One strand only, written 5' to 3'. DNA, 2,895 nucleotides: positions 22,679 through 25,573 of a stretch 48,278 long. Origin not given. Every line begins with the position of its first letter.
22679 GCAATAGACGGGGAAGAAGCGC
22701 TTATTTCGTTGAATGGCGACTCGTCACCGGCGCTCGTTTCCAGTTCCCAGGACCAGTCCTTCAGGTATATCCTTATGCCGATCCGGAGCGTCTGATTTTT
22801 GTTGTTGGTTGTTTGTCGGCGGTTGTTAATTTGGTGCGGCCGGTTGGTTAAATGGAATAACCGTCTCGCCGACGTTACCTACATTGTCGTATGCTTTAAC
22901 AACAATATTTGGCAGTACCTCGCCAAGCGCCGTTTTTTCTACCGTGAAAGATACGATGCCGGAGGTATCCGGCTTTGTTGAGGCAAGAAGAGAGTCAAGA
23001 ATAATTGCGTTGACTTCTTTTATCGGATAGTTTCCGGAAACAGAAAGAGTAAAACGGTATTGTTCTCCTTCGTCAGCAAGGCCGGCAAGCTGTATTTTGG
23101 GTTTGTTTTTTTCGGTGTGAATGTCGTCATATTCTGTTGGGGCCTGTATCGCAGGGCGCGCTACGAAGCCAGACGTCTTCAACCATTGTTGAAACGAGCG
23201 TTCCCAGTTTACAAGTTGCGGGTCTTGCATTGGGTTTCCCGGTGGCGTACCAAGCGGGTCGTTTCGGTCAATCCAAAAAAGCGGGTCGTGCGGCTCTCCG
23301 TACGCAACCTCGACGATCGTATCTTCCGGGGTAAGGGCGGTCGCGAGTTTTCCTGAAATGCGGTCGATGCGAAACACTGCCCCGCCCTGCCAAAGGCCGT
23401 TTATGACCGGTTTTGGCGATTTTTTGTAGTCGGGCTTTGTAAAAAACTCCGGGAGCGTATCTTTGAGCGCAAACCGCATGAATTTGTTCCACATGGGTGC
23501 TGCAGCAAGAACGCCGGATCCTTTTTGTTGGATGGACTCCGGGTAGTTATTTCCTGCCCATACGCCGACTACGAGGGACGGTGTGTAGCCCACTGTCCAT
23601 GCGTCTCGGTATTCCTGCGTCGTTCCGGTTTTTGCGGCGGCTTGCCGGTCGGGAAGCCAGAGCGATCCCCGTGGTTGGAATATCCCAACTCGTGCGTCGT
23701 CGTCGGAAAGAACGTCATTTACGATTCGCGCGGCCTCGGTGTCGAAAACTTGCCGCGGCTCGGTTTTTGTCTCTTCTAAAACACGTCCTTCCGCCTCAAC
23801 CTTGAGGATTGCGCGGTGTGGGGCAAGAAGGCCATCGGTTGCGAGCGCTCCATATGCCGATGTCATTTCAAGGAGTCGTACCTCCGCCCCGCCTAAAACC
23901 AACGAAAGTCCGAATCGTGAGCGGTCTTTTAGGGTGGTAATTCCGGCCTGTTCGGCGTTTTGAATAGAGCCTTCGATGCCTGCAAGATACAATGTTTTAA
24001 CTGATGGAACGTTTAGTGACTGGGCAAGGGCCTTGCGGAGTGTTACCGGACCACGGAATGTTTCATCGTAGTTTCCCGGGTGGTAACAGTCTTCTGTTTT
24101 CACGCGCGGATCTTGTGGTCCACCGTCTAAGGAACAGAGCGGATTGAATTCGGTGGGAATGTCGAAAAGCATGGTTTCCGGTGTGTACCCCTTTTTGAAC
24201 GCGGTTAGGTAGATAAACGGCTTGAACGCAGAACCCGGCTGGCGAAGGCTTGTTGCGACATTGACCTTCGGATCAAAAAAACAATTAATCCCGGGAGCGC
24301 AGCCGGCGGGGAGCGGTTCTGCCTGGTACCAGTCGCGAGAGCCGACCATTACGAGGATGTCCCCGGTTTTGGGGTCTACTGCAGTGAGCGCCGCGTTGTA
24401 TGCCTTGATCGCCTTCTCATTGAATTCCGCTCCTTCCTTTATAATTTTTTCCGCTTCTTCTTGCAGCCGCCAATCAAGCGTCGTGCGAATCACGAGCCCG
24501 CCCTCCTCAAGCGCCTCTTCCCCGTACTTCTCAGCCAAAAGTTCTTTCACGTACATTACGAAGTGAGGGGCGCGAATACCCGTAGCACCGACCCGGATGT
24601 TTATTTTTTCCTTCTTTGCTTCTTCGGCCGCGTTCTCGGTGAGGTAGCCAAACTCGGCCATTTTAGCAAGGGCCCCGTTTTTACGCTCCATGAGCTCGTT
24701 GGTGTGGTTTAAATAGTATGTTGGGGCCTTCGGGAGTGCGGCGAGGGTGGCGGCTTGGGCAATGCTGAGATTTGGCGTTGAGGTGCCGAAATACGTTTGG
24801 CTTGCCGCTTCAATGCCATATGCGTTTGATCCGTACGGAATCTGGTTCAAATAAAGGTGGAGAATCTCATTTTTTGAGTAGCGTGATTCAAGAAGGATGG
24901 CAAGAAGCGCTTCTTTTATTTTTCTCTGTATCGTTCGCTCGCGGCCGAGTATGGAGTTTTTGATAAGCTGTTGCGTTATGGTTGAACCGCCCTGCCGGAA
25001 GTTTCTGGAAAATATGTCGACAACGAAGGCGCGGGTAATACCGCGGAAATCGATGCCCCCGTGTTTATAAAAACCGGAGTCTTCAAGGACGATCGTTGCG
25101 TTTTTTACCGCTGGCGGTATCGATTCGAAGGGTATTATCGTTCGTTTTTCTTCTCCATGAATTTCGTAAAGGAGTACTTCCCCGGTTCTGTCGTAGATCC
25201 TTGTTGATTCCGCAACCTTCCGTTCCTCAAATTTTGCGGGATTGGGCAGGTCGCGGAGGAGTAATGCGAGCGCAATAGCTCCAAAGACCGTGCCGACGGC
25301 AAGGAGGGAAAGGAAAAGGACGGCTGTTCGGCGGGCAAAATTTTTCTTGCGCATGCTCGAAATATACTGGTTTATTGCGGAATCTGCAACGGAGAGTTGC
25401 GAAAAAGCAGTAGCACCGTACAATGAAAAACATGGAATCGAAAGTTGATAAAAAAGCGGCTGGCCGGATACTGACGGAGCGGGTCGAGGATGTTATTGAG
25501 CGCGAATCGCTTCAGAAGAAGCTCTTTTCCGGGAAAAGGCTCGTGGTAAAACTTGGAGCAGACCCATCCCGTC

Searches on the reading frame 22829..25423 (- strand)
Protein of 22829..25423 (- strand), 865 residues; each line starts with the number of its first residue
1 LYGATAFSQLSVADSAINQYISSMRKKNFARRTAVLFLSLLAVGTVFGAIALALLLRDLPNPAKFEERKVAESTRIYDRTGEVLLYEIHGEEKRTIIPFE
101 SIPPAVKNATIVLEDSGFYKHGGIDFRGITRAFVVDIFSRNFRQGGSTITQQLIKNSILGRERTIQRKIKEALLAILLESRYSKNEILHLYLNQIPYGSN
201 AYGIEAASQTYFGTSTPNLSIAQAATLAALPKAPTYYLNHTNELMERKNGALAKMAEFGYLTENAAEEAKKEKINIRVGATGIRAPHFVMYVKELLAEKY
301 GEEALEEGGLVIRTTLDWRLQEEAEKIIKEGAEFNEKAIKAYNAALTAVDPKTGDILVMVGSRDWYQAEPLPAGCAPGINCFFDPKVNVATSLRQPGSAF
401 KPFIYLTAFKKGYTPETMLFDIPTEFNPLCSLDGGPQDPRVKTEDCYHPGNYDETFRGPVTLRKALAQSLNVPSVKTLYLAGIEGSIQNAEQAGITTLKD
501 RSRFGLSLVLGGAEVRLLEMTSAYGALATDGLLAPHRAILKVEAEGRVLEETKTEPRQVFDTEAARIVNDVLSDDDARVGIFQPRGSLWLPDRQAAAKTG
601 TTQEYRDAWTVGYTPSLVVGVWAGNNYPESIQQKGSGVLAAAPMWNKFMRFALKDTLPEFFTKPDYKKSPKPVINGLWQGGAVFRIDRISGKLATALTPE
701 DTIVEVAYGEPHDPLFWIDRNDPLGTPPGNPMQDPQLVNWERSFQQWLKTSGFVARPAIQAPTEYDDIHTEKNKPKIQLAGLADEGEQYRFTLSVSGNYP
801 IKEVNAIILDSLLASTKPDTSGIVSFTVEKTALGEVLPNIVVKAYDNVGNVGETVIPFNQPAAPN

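Call 41: search_protein_families(library=pfam, proteins=[window:22829-25423:-], max_evalue=0.001)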
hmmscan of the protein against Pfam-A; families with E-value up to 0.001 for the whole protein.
window:22829-25423:- (865 aa): 2 families
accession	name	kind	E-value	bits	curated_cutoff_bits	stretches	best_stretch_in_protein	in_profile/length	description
PF00912.28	Transgly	-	4.3e-60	202.6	27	1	85-255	5-177/178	Transglycosylase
PF00905.27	Transpeptidase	-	2.4e-16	60.3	22.1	1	346-616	3-267/299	Penicillin binding protein transpeptidase domain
